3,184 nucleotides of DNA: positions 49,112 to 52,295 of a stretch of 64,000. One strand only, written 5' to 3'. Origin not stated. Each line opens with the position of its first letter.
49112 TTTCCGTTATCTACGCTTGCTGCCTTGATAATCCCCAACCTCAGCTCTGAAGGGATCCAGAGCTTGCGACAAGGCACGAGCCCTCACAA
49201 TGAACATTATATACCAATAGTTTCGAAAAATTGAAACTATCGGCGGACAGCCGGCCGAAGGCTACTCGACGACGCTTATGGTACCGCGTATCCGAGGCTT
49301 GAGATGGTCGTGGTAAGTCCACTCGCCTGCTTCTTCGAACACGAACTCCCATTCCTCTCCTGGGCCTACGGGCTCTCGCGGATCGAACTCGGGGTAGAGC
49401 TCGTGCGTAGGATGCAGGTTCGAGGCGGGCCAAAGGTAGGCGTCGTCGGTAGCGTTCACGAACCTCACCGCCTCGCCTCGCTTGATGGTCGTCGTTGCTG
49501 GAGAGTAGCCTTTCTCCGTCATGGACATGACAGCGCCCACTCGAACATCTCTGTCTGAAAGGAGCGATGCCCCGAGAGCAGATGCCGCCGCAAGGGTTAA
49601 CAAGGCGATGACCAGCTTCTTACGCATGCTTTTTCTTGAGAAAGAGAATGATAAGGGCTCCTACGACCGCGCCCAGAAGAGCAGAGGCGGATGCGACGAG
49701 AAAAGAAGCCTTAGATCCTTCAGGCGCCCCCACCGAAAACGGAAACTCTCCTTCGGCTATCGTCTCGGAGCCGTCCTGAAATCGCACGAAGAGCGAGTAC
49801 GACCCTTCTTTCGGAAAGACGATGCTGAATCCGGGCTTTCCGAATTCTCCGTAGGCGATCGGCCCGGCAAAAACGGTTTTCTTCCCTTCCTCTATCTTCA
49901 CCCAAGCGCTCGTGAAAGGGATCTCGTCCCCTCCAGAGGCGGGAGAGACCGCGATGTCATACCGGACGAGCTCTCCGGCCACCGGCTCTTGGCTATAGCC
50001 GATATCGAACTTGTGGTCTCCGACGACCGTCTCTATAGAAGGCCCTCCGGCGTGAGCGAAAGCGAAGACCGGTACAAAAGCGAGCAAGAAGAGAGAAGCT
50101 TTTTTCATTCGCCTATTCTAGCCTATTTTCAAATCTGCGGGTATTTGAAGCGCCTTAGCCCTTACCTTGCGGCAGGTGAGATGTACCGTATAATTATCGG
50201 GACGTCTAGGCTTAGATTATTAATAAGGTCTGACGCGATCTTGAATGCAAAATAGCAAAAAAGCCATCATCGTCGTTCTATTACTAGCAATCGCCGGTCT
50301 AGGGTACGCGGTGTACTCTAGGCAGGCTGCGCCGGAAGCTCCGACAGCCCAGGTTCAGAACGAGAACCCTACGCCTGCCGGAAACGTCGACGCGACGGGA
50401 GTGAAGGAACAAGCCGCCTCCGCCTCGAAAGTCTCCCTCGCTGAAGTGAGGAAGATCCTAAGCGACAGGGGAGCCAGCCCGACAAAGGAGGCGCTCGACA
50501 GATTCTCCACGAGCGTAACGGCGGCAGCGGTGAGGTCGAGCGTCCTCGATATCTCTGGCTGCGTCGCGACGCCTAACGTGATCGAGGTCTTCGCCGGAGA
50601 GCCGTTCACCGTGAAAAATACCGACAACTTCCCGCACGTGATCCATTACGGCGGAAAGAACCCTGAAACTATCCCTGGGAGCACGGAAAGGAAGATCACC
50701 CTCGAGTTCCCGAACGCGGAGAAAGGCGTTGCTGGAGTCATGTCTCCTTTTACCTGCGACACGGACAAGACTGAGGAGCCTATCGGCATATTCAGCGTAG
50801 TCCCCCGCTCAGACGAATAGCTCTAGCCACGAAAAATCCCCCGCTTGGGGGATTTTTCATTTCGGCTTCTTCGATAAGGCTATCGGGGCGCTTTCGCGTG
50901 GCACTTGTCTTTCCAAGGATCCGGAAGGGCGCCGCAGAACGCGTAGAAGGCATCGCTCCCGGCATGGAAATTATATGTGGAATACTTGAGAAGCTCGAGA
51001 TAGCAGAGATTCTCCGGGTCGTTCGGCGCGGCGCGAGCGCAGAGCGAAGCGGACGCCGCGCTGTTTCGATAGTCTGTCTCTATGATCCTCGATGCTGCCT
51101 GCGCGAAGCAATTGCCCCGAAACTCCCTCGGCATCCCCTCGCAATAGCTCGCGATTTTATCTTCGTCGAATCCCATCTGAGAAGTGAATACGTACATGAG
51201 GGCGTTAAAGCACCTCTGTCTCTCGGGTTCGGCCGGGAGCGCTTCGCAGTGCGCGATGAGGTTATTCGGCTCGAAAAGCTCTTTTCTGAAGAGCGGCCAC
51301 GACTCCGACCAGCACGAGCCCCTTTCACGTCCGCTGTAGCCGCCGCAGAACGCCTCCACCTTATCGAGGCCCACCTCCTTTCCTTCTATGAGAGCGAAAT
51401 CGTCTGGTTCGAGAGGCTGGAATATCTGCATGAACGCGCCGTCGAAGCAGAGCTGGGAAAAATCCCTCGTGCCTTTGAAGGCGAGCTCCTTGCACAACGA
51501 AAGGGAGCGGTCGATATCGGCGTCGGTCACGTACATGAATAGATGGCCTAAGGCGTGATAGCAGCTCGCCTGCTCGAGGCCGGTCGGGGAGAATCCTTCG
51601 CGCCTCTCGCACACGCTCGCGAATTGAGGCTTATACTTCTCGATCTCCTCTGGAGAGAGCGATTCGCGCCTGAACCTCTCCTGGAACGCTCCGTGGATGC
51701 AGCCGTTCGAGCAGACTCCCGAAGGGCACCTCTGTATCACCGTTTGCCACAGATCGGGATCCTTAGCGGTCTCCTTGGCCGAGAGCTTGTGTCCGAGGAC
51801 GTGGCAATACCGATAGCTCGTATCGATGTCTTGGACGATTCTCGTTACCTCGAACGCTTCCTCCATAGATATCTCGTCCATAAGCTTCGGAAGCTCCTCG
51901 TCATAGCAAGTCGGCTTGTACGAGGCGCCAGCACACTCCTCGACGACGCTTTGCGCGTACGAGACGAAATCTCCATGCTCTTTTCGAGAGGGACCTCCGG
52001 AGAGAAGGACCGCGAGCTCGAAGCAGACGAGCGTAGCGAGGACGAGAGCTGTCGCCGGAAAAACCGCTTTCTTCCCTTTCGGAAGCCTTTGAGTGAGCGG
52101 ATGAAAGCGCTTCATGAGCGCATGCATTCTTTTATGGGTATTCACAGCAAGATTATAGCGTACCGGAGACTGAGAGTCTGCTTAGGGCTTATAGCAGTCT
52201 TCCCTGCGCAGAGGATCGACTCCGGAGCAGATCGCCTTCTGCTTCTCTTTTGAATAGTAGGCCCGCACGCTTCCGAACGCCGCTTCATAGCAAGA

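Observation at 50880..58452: Six tandem paralogues of an unrecognised Cys/His-rich repeat protein family, two fused to cupredoxin-like domains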

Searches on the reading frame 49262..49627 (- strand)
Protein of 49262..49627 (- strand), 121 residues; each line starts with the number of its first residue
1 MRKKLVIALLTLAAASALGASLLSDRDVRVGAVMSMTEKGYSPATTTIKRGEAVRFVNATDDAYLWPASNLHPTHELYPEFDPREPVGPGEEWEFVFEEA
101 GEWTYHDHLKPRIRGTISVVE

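Call 3: search_protein_families(library=pfam, proteins=[window:49262-49627:-], max_evalue=1)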
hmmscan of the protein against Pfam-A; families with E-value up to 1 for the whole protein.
window:49262-49627:- (121 aa): 3 families
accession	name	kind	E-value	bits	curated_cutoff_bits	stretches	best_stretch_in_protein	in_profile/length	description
PF13473.12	Cupredoxin_1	-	9.4e-06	26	27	1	11-118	10-103/104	Cupredoxin-like domain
PF04829.18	PT-VENN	-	0.079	13.6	20.3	1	3-35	9-41/52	Pre-toxin domain with VENN motif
PF25004.1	DUF7782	-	0.11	13.2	27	1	17-64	20-67/120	Domain of unknown function (DUF7782)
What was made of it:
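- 49262..49627 (-): cup1: stand-alone anchored Cys-less cupredoxin (121 aa). It overlaps g162 by 8 bp. Pfam Cupredoxin_1 scores 26.0 bits against a cutoff of 27 (call 3).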

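Call 4: search_protein_families(library=ncbifam, proteins=[window:49262-49627:-], max_evalue=1)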
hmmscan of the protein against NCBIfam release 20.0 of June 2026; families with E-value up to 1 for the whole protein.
window:49262-49627:- (121 aa): 2 families
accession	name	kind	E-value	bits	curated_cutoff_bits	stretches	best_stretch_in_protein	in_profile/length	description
TIGR02656.1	cyanin_plasto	equivalog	0.005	17.2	87.85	1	37-106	10-83/99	plastocyanin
NF051440.1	CuResCopIPSEAE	equivalog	0.048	13.4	280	1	34-61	45-72/180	copper-resistant cuproprotein CopI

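Call 27: search_solved_structures(query=window:49262-49627:-, max_evalue=10, show_alignments=3)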
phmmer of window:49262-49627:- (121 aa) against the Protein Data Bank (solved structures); distinct sequences matched with E-value up to 10: 21.
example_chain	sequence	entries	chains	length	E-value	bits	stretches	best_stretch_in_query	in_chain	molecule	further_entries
9cck_A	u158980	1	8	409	2.3e-06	31.1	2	37-112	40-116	Copper-containing nitrite reductase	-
9cck_C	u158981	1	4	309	0.02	18.4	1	37-112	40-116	Copper-containing nitrite reductase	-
7zqe_M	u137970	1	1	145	0.051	17.1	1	14-61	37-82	Plastocyanin, chloroplastic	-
1bxu_A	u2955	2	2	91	0.07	16.7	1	40-107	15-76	PLASTOCYANIN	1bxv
6vow_A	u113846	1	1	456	0.15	15.6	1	53-109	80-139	multicopper oxidase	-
5fc9_A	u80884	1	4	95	0.22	15.1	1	41-118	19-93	Blue (Type 1) copper domain protein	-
8vur_H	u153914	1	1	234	0.34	14.5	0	84-115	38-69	003-102 Heavy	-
2plt_A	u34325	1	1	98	0.48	14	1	28-62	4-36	PLASTOCYANIN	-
1m9w_A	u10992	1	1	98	0.58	13.7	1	41-106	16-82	plastocyanin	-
1j5c_A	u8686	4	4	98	0.6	13.7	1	41-106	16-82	PLASTOCYANIN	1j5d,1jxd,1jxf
1sfd_A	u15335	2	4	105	0.62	13.6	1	27-118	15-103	Amicyanin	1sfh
1pcs_A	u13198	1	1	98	0.64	13.6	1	41-106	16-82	PLASTOCYANIN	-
1sf3_A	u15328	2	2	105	0.85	13.2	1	27-118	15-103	Amicyanin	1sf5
4p5r_A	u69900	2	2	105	0.86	13.2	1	27-118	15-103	Amicyanin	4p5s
6hbe_A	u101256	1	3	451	0.92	13.1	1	16-120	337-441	Copper-containing nitrite reductase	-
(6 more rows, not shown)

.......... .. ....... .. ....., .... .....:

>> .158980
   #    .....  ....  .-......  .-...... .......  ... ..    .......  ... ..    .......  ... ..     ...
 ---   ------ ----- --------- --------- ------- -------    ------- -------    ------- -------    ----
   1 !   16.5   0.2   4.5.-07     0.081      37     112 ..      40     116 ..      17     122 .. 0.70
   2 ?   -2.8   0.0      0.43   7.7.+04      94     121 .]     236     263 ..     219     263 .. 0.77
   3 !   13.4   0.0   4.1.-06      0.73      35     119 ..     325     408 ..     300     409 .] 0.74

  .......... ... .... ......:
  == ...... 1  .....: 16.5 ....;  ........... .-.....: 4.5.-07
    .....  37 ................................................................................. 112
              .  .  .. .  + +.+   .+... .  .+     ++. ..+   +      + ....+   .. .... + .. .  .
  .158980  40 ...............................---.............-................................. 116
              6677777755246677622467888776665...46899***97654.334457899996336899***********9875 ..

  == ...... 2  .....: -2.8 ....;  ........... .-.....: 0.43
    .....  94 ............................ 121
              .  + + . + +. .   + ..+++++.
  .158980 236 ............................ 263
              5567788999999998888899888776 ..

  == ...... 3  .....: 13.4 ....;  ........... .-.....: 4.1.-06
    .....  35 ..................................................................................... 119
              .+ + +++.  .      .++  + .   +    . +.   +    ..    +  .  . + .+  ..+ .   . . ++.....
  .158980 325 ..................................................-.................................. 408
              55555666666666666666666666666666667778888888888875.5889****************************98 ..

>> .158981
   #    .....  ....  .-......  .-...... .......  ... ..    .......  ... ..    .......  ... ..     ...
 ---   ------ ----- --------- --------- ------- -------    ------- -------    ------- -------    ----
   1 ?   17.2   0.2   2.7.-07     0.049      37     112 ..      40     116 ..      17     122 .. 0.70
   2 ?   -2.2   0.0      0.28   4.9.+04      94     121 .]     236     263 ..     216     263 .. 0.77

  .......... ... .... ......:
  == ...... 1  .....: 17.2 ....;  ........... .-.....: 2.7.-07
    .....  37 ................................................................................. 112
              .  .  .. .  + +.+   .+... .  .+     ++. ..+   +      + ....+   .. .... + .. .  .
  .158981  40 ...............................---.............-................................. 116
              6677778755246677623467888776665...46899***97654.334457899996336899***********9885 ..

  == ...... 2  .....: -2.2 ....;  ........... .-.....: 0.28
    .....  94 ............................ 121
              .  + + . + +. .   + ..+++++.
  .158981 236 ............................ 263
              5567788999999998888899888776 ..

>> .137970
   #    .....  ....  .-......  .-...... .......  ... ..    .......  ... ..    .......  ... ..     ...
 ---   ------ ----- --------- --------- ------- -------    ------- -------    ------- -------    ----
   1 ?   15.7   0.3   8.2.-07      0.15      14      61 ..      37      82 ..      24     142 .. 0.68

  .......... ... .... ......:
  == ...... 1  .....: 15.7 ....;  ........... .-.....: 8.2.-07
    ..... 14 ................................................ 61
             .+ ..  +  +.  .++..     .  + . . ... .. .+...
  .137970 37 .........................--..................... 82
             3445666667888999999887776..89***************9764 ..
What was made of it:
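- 49262..49627 (-): It matches NirK domain 1 at E 2e-6, with YHDH aligned to YHCH (call 27).
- On Cupredoxin (Pfam PF13473 Cupredoxin_1), for cup1 and the N-termini of B and D: The NirK domain 1 match has E 2e-6 (call 27).
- Closest known: Domain 1 of copper nitrite reductase and multicopper oxidases. Same: Its two His pairs fall on the HxxH and HCH ligand motifs (call 27), and there is a weak Cu-oxidase_3 hit (call 3).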

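Call 69: find_homologous_proteins(query=window:49262-49627:-, max_evalue=0.001)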
Query window:49262-49627:- (121 aa): 52 proteins with E <= 0.001 among 90 candidates.
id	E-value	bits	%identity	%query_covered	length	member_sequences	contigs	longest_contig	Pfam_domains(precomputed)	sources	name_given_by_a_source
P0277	3.4e-75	268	100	100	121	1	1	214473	PF13473.13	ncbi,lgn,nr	ncbi:MAG: cupredoxin domain-containing protein [Candidatus Taylorbacteria bacterium]|nr:cupredoxin d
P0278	7.3e-65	235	87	100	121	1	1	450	-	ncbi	-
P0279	2.6e-52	194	70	100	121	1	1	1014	PF13473.13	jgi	jgi:plastocyanin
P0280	2.8e-38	149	55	100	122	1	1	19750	PF13473.13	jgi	jgi:plastocyanin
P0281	5.6e-36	141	70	71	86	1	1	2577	-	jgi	jgi:plastocyanin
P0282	1.4e-35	140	48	100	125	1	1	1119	PF13473.13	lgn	-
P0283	2.7e-35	139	61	74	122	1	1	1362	PF13473.13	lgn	-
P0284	5.3e-33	132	51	97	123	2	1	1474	PF13473.13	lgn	-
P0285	1.8e-32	130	49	100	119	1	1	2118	PF13473.13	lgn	-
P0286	7.2e-32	128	61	74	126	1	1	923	PF13473.13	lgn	-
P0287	1.1e-29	121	60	73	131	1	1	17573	PF13473.13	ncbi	-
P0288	1.3e-29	121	43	100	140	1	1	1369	-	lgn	-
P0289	1.4e-29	121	44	99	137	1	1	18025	-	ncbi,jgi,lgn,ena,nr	ncbi:MAG TPA: hypothetical protein VD998_01805 [Verrucomicrobiae bacterium]|nr:hypothetical protein 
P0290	1.5e-29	121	57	74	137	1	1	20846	PF13473.13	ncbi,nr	ncbi:MAG: cupredoxin domain-containing protein [Candidatus Portnoybacteria bacterium]|nr:cupredoxin 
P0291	4.3e-29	119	58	74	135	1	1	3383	PF13473.13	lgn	-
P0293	6.2e-29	119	58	74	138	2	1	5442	PF13473.13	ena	-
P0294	5.0e-28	116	49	82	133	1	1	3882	PF13473.13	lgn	-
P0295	6.0e-28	115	47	99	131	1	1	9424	PF13473.13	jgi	jgi:plastocyanin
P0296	7.9e-28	115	55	72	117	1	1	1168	PF13473.13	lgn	-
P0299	1.7e-27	114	54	72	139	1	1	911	PF13473.13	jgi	jgi:plastocyanin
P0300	4.5e-27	113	56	74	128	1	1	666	PF13473.13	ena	-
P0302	1.2e-26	111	57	71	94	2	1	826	PF13473.13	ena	-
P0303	1.2e-26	111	40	100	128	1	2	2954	PF13473.13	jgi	jgi:plastocyanin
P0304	1.4e-26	111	45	100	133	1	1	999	PF13473.13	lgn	-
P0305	1.9e-26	111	48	90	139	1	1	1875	PF13473.13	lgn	-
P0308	3.7e-26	110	58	71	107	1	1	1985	PF13473.13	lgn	-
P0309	4.1e-26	110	48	94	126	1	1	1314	PF13473.13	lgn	-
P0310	4.5e-26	109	42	98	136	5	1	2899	PF13473.13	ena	-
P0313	1.5e-25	108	51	82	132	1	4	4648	PF13473.13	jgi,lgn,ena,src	-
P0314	1.8e-25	107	46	93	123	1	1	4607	PF13473.13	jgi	jgi:plastocyanin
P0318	6.5e-24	102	46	90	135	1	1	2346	PF13473.13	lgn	-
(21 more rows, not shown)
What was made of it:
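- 49262..49627 (-): The identical database protein carries PF13473 (call 69).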

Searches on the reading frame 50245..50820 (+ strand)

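Call 3: search_protein_families(library=pfam, proteins=[window:50245-50820:+], max_evalue=1)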
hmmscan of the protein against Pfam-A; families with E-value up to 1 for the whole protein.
window:50245-50820:+ (191 aa): 1 family
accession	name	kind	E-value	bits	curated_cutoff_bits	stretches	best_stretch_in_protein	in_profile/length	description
PF12685.13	SpoIIIAH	-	0.15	12.4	30.6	1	6-67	3-62/191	SpoIIIAH-like protein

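Call 4: search_protein_families(library=ncbifam, proteins=[window:50245-50820:+], max_evalue=1)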
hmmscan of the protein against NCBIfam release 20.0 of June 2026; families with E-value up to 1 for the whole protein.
window:50245-50820:+ (191 aa): 1 family
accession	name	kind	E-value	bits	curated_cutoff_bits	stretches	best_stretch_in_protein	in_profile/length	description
TIGR03593.1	yidC_nterm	equivalog_domain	0.13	11.8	58.25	1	5-62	2-52/363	membrane protein insertase YidC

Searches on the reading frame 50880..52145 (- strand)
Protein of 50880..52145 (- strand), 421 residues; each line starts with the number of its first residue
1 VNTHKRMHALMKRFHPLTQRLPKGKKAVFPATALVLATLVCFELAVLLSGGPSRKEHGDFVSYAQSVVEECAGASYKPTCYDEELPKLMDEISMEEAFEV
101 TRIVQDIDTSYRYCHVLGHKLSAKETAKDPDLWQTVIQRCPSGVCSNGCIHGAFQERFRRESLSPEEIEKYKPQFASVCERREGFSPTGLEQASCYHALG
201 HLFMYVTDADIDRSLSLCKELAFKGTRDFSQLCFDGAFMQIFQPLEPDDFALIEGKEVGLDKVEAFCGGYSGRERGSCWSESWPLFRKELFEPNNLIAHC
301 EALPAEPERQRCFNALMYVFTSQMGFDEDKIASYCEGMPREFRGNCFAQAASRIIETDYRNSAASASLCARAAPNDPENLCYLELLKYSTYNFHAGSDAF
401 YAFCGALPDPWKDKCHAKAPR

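Call 3: search_protein_families(library=pfam, proteins=[window:50880-52145:-], max_evalue=1)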
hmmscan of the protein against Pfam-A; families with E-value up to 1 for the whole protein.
window:50880-52145:- (421 aa): 0 families

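Call 4: search_protein_families(library=ncbifam, proteins=[window:50880-52145:-], max_evalue=1)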
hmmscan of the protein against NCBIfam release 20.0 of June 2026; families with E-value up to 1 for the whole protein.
window:50880-52145:- (421 aa): 0 families
